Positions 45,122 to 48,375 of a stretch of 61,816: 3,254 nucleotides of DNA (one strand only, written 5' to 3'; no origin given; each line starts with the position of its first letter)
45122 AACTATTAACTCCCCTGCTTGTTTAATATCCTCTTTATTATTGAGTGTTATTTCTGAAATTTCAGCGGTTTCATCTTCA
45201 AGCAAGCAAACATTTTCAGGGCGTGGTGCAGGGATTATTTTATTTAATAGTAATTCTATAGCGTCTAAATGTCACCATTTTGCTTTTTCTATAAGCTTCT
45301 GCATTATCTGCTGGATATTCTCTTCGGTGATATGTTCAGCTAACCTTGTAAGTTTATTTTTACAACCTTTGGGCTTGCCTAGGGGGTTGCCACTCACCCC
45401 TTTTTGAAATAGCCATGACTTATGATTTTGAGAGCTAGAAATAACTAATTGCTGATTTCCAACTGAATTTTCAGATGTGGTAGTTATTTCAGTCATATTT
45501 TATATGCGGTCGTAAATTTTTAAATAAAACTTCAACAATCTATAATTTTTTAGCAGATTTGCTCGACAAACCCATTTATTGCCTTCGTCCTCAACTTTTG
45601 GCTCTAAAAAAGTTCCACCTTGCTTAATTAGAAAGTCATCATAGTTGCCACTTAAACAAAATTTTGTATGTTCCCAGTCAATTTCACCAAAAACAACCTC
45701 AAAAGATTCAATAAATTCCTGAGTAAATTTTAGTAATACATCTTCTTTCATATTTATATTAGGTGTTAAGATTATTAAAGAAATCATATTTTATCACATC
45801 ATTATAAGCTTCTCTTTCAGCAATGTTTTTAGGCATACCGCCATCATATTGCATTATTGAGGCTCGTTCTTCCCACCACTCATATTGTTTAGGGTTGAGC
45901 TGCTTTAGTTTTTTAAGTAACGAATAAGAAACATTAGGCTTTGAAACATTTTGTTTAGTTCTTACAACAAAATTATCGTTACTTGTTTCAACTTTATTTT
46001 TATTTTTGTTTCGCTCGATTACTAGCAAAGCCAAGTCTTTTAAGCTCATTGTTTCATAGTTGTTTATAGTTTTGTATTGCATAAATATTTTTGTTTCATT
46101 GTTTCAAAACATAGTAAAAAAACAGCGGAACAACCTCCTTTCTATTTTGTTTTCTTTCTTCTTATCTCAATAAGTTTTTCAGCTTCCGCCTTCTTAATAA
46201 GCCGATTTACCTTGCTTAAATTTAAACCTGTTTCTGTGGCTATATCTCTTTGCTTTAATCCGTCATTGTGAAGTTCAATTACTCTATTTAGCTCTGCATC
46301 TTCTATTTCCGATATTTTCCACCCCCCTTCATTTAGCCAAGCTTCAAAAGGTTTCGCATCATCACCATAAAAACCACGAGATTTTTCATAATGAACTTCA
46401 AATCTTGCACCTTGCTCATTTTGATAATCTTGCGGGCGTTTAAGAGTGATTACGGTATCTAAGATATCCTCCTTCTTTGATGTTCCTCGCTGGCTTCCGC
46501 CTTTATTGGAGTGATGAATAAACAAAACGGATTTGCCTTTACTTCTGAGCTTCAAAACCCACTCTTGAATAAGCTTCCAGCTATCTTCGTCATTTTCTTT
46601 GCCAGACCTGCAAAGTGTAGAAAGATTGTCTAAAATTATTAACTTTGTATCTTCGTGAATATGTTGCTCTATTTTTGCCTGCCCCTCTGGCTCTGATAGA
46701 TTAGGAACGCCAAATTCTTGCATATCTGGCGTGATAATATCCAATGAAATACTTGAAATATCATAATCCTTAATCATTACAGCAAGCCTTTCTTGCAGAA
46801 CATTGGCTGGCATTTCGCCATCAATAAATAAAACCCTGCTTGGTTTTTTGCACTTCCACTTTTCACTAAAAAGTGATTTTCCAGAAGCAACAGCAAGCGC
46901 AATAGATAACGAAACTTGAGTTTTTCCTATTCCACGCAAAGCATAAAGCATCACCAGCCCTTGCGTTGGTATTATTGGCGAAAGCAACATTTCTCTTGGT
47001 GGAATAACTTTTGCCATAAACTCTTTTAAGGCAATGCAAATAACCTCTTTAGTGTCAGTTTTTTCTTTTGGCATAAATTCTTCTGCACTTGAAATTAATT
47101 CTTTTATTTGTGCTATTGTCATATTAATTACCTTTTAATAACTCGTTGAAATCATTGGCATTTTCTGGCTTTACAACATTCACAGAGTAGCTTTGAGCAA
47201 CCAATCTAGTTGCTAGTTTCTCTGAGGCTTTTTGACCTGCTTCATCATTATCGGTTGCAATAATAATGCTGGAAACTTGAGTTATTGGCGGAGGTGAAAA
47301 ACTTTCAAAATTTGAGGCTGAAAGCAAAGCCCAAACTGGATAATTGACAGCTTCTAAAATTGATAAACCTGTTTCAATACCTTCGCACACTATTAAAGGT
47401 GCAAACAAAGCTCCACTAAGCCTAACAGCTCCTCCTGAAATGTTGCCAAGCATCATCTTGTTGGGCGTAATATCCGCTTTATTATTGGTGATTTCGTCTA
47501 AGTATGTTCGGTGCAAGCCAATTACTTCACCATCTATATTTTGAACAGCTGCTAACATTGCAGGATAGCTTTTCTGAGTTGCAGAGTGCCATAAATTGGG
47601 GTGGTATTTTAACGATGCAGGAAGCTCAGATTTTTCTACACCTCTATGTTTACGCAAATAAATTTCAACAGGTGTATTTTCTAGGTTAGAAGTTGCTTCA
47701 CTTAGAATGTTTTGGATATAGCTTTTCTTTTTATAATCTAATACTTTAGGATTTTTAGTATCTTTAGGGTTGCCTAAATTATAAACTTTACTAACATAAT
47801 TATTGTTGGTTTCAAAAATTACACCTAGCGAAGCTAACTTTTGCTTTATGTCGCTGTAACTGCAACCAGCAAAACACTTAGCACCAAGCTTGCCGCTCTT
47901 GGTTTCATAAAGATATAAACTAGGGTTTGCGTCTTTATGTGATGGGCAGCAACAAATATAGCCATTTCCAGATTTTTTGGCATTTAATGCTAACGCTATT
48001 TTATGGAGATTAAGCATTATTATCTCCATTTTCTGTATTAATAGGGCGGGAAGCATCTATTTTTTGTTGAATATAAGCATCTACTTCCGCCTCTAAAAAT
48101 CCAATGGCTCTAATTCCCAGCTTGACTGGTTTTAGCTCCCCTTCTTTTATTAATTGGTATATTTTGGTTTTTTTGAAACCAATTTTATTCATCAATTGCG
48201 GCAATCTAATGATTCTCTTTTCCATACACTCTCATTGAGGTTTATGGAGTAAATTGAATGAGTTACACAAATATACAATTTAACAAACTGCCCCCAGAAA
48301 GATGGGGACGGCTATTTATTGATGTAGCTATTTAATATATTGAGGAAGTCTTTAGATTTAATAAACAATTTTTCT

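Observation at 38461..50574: Complete type II-C CRISPR-Cas9 locus carried inside a ~12.1-kb tRNA-Pro integrative island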

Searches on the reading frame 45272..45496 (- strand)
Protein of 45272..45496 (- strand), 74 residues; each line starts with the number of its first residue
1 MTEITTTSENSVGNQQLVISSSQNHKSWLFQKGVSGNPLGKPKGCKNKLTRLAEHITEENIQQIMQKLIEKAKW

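Call 9: search_protein_families(library=pfam, proteins=[window:45272-45496:-], max_evalue=0.01)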
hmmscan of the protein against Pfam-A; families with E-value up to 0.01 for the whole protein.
window:45272-45496:- (74 aa): 1 family
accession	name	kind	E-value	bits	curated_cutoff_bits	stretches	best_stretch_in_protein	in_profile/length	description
PF18932.5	DUF5681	-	1.7e-08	35.3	27.5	1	27-72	2-57/77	Family of unknown function (DUF5681)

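Call 27: search_protein_families(library=phrogs, proteins=[window:45272-45496:-], max_evalue=0.001)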
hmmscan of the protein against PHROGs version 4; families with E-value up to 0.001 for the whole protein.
window:45272-45496:- (74 aa): 3 families
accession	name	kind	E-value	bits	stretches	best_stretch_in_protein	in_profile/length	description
phrog_4114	-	unknown function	1.5e-05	26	1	29-70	9-50/123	-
phrog_26239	-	unknown function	2.9e-05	25.4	1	27-58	18-49/146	-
phrog_8771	-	unknown function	0.00062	20.7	1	19-56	13-48/142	-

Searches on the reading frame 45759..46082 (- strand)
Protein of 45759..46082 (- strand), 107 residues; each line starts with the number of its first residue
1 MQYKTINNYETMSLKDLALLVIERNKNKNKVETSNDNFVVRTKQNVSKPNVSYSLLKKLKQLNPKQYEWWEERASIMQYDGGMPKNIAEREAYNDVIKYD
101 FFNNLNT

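Call 9: search_protein_families(library=pfam, proteins=[window:45759-46082:-], max_evalue=0.01)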
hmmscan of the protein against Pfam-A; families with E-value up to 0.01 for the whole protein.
window:45759-46082:- (107 aa): 0 families

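Call 27: search_protein_families(library=phrogs, proteins=[window:45759-46082:-], max_evalue=0.001)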
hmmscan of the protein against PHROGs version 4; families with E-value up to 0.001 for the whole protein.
window:45759-46082:- (107 aa): 0 families

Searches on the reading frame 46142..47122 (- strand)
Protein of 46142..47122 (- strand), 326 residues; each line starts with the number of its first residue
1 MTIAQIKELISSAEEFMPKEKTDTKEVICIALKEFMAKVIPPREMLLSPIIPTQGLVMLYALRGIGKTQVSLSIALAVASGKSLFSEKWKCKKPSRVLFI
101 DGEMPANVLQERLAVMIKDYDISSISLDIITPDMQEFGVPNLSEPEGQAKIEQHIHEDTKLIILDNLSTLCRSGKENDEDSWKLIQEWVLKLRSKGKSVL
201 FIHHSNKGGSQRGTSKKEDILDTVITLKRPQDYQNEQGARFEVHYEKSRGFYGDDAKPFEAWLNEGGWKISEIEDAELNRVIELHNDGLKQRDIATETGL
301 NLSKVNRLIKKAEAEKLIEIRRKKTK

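Call 9: search_protein_families(library=pfam, proteins=[window:46142-47122:-], max_evalue=0.01)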
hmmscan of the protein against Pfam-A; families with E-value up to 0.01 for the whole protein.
window:46142-47122:- (326 aa): 9 families
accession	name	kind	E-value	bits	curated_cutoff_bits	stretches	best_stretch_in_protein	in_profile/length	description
PF13481.12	AAA_25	-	1.7e-26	93.5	27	1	37-209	16-194/195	AAA domain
PF13412.12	HTH_24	-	2e-05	24.5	21.9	1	286-319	15-48/48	Winged helix-turn-helix DNA-binding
PF12802.13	MarR_2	-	0.00053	20.5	27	1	282-322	14-54/61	MarR family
PF13551.12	HTH_29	-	0.0021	18.6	28.1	1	281-322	4-46/64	Winged helix-turn helix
PF08281.18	Sigma70_r4_2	-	0.0023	18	25.7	1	280-313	17-51/54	Sigma-70, region 4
PF03796.21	DnaB_C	-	0.003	17.4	27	0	55-177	20-127/255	DnaB-like helicase C terminal domain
PF24409.1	wHTH-PRTase_assc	-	0.0031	18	27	1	281-323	3-46/83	wHTH-PRTase associated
PF13479.12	AAA_24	-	0.0032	17.8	27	0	57-172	5-78/195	AAA domain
PF13545.12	HTH_Crp_2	-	0.0042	17.4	27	1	289-323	23-57/70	Crp-like helix-turn-helix domain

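Call 27: search_protein_families(library=phrogs, proteins=[window:46142-47122:-], max_evalue=0.001)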
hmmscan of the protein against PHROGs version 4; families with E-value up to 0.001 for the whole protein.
window:46142-47122:- (326 aa): 11 families
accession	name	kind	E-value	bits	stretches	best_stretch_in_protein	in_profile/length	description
phrog_3123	-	unknown function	9.5e-22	78.3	1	20-223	304-523/583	-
phrog_906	-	DNA, RNA and nucleotide metabolism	3.2e-18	66.9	1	34-248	507-724/872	DNA polymerase/primase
phrog_6357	-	unknown function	8.9e-12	45.9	1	44-244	21-204/321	-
phrog_239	-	DNA, RNA and nucleotide metabolism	3.7e-10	40.4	1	40-277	345-603/801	DNA primase/helicase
phrog_13004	-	unknown function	7.1e-10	39.2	1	14-207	92-290/363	-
phrog_19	-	DNA, RNA and nucleotide metabolism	3.3e-08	33.9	1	54-249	353-559/621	DnaB-like replicative helicase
phrog_2850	-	unknown function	1.3e-07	31.9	1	45-232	149-336/465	-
phrog_1284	-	unknown function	8e-07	29.7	1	47-212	28-191/306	-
phrog_3855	-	DNA, RNA and nucleotide metabolism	1.2e-06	29.9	1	275-321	66-112/115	HTH DNA binding protein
phrog_25693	-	unknown function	1.1e-05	25.3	1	13-209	3-213/405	-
phrog_6012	-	DNA, RNA and nucleotide metabolism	0.00023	21.5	1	54-220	148-306/447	DNA helicase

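Call 94: search_protein_families(library=ncbifam, proteins=[window:46142-47122:-], max_evalue=0.00001)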
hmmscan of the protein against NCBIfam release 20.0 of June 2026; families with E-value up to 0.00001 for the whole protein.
window:46142-47122:- (326 aa): 0 families

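Call 97: find_homologous_proteins(query=window:46142-47122:-, max_evalue=1e-10)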
Query window:46142-47122:- (326 aa): 5988 proteins with E <= 1e-10 among 8000 candidates; the best 120 are listed.
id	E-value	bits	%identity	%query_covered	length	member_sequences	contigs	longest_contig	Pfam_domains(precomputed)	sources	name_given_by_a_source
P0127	1.1e-210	716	100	100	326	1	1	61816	PF13481.13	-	-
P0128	2.1e-110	387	57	97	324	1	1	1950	PF13481.13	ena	-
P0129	2.3e-109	384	54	97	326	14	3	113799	PF13384.13,PF13551.13,PF13481.13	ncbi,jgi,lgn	jgi:putative DNA primase/helicase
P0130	3.7e-109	383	56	97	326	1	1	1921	PF13412.13,PF13384.13,PF13551.13,PF08281.19,PF13481.13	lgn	-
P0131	9.0e-108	378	55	97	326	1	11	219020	PF13412.13,PF13384.13,PF13551.13,PF08281.19,PF13481.13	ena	-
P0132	1.7e-107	378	54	97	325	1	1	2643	PF13384.13,PF13551.13,PF13481.13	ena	-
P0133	1.7e-107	378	55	97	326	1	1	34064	PF13384.13,PF13551.13,PF13518.13,PF08281.19,PF13481.13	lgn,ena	-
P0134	2.2e-107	377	54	98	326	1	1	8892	PF13384.13,PF13551.13,PF08281.19,PF13481.13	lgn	-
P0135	3.0e-107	377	55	97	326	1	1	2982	PF13384.13,PF08281.19,PF13481.13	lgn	-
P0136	4.4e-107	376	54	97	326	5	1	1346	PF13384.13,PF13551.13,PF13481.13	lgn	-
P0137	8.7e-107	375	54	97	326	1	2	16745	PF13384.13,PF13551.13,PF08281.19,PF13481.13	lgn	-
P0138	1.3e-106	375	54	97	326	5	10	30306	PF13551.13,PF08281.19,PF13481.13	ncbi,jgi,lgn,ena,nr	ncbi:MAG: AAA family ATPase [Alphaproteobacteria bacterium]|jgi:putative DNA primase/helicase|nr:AAA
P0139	1.3e-106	375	54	97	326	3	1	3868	PF13384.13,PF13551.13,PF13481.13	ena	-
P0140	3.8e-106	373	54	97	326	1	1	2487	PF13384.13,PF13551.13,PF13481.13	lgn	-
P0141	6.9e-106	372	59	91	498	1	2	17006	PF13481.13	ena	-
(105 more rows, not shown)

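Call 98: find_encoding_contigs(protein=P0129, flank=10000, max_places=3)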
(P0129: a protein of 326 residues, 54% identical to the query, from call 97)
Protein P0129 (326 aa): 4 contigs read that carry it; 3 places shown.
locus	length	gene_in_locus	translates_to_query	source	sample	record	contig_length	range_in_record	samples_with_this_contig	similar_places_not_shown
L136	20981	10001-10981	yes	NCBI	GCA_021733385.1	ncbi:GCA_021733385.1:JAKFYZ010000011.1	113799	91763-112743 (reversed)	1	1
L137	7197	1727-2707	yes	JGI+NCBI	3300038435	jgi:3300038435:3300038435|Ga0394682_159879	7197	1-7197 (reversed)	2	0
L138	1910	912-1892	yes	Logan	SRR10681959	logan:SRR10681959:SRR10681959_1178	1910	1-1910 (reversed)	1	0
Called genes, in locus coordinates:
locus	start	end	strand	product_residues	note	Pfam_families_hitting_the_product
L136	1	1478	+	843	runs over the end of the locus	?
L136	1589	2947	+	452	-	PF00753:Lactamase_B, PF23023:Anti-Pycsar_Apyc1 (faint), PF12706:Lactamase_B_2, PF16661:Lactamase_B_6, PF10996:Beta-Casp, PF07521:RMMBL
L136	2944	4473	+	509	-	PF02885:Glycos_trans_3N, PF00591:Glycos_transf_3, PF07831:PYNP_C (weak)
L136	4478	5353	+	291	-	PF13793:Pribosyltran_N, PF00156:Pribosyltran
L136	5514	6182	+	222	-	PF04392:ABC_sub_bind, PF13458:Peripla_BP_6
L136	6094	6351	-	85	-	-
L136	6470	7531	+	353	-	PF00589:Phage_integrase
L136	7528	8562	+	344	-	-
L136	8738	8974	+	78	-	-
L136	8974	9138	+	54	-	-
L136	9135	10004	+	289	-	PF23639:DUF7146, PF13362:Toprim_3, PF13662:Toprim_4 (weak), PF13155:Toprim_2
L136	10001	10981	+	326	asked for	PF13481:AAA_25, PF13551:HTH_29 (faint), PF13384:HTH_23 (faint)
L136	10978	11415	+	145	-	-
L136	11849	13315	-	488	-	PF01637:ATPase_2, PF13191:AAA_16 (weak), PF13173:AAA_14 (weak)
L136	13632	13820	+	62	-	-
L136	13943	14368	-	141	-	-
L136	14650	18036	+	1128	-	PF01443:Viral_helicase1 (faint), PF03389:MobA_MobL, PF13245:AAA_19, PF13604:AAA_30, PF22232:TraI_hel_assoc_N (weak), PF18335:SH3_13, PF13538:UvrD_C_2 (weak)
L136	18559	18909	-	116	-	-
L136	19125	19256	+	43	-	-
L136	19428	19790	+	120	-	PF04392:ABC_sub_bind, PF13407:Peripla_BP_4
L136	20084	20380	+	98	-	-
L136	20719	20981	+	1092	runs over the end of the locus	PF00196:GerE, PF00931:NB-ARC, PF13424:TPR_12 (weak), PF13424:TPR_12, PF17874:TPR_MalT, PF13424:TPR_12, PF24885:TPR_NPHP3, PF13424:TPR_12, +8 more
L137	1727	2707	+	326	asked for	PF13481:AAA_25, PF13551:HTH_29 (faint), PF13384:HTH_23 (faint)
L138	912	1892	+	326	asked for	PF13481:AAA_25, PF13551:HTH_29 (faint), PF13384:HTH_23 (faint)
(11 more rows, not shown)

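Call 99: find_encoding_contigs(protein=P0134, flank=10000, max_places=2)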
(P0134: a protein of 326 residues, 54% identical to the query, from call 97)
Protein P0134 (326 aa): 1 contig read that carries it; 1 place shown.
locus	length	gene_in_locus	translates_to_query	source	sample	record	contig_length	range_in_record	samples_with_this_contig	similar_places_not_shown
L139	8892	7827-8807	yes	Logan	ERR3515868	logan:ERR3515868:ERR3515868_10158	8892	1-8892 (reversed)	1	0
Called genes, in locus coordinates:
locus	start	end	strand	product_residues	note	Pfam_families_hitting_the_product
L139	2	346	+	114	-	?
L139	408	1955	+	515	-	PF03023:MurJ, PF13440:Polysacc_synt_3, PF01554:MatE (weak)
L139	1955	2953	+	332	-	PF00579:tRNA-synt_1b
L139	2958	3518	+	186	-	PF02397:Bac_transf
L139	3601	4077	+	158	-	PF03449:GreA_GreB_N, PF01272:GreA_GreB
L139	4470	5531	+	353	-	PF00589:Phage_integrase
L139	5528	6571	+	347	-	-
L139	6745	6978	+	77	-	-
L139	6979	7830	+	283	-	PF23639:DUF7146, PF13155:Toprim_2, PF13362:Toprim_3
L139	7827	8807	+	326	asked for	PF13481:AAA_25, PF08281:Sigma70_r4_2 (weak), PF13384:HTH_23 (weak), PF13551:HTH_29 (weak)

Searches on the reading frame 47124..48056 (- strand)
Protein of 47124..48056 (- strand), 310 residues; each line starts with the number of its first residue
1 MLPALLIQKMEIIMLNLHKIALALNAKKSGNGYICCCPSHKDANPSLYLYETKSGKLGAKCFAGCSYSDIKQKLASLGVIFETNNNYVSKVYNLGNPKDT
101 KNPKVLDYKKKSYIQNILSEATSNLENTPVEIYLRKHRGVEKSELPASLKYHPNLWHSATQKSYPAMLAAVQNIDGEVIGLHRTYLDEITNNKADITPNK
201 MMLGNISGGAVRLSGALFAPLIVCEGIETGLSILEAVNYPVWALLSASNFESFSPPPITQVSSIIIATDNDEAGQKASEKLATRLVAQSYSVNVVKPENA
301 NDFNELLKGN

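Call 9: search_protein_families(library=pfam, proteins=[window:47124-48056:-], max_evalue=0.01)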
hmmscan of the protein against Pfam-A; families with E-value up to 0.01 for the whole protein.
window:47124-48056:- (310 aa): 6 families
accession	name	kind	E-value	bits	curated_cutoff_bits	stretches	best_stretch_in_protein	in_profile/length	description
PF23639.1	DUF7146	-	1.1e-27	96.8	27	1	112-213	5-105/105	Domain of unknown function (DUF7146)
PF13362.12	Toprim_3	-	3.1e-21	76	27.2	1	221-307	2-89/95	Toprim domain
PF13155.12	Toprim_2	-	7.1e-08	33.2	22.1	1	240-307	21-88/88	Toprim-like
PF13662.12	Toprim_4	-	1.6e-05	25.5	25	1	222-295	4-84/85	Toprim domain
PF01751.28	Toprim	-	4.2e-05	24.1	23.1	1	221-284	2-79/96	Toprim domain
PF01807.25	Zn_ribbon_DnaG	-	7.3e-05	22.9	24.9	1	24-65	23-60/98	CHC2 zinc finger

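Call 27: search_protein_families(library=phrogs, proteins=[window:47124-48056:-], max_evalue=0.001)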
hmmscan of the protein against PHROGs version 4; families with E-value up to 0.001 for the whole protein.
window:47124-48056:- (310 aa): 8 families
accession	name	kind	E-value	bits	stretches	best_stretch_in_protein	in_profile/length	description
phrog_510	-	DNA, RNA and nucleotide metabolism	8.6e-31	108.3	1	122-308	142-346/667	DNA primase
phrog_47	-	DNA, RNA and nucleotide metabolism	1.2e-13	51.6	2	20-146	34-165/947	DNA primase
phrog_6088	-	DNA, RNA and nucleotide metabolism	8.8e-12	45.2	1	22-182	9-142/772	DNA primase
phrog_2249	-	DNA, RNA and nucleotide metabolism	5.4e-11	42.9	1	163-307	155-307/802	DNA primase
phrog_239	-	DNA, RNA and nucleotide metabolism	1.2e-09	38.7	1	24-308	32-297/801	DNA primase/helicase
phrog_1139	-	DNA, RNA and nucleotide metabolism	3.9e-08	32.7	1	121-308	81-270/895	DNA primase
phrog_6444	-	DNA, RNA and nucleotide metabolism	2.5e-05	24.3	0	25-53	28-56/577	DNA primase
phrog_4913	-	DNA, RNA and nucleotide metabolism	0.00097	18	0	166-303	202-359/1290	replication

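Call 94: search_protein_families(library=ncbifam, proteins=[window:47124-48056:-], max_evalue=0.00001)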
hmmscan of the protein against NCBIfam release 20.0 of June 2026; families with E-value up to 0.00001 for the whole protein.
window:47124-48056:- (310 aa): 2 families
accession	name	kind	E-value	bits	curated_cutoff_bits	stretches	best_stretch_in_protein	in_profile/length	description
TIGR02760.1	TraI_TIGR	equivalog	3.9e-24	84.3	929.85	1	98-303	1658-1864/1960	conjugative transfer relaxase/helicase TraI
TIGR01391.1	dnaG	equivalog_domain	8e-15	54.6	283.6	2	24-158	24-164/414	DNA primase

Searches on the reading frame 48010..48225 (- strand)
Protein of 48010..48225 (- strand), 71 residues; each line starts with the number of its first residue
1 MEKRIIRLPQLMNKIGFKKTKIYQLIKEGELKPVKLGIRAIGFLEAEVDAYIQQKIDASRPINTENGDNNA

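Call 9: search_protein_families(library=pfam, proteins=[window:48010-48225:-], max_evalue=0.01)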
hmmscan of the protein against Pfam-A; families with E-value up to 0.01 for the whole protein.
window:48010-48225:- (71 aa): 2 families
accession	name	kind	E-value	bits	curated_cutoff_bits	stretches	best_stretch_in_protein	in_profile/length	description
PF05930.18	Phage_AlpA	-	1.5e-12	47.7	21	1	4-50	2-49/51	Prophage CP4-57 regulatory protein (AlpA)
PF12728.13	HTH_17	-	6.8e-07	29.9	27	1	10-55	6-50/51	Helix-turn-helix domain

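Call 27: search_protein_families(library=phrogs, proteins=[window:48010-48225:-], max_evalue=0.001)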
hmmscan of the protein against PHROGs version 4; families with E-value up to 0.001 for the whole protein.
window:48010-48225:- (71 aa): 1 family
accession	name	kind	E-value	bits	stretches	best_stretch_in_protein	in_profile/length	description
phrog_66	-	integration and excision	8.3e-09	36.6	1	2-64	90-152/412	excisionase and transcriptional regulator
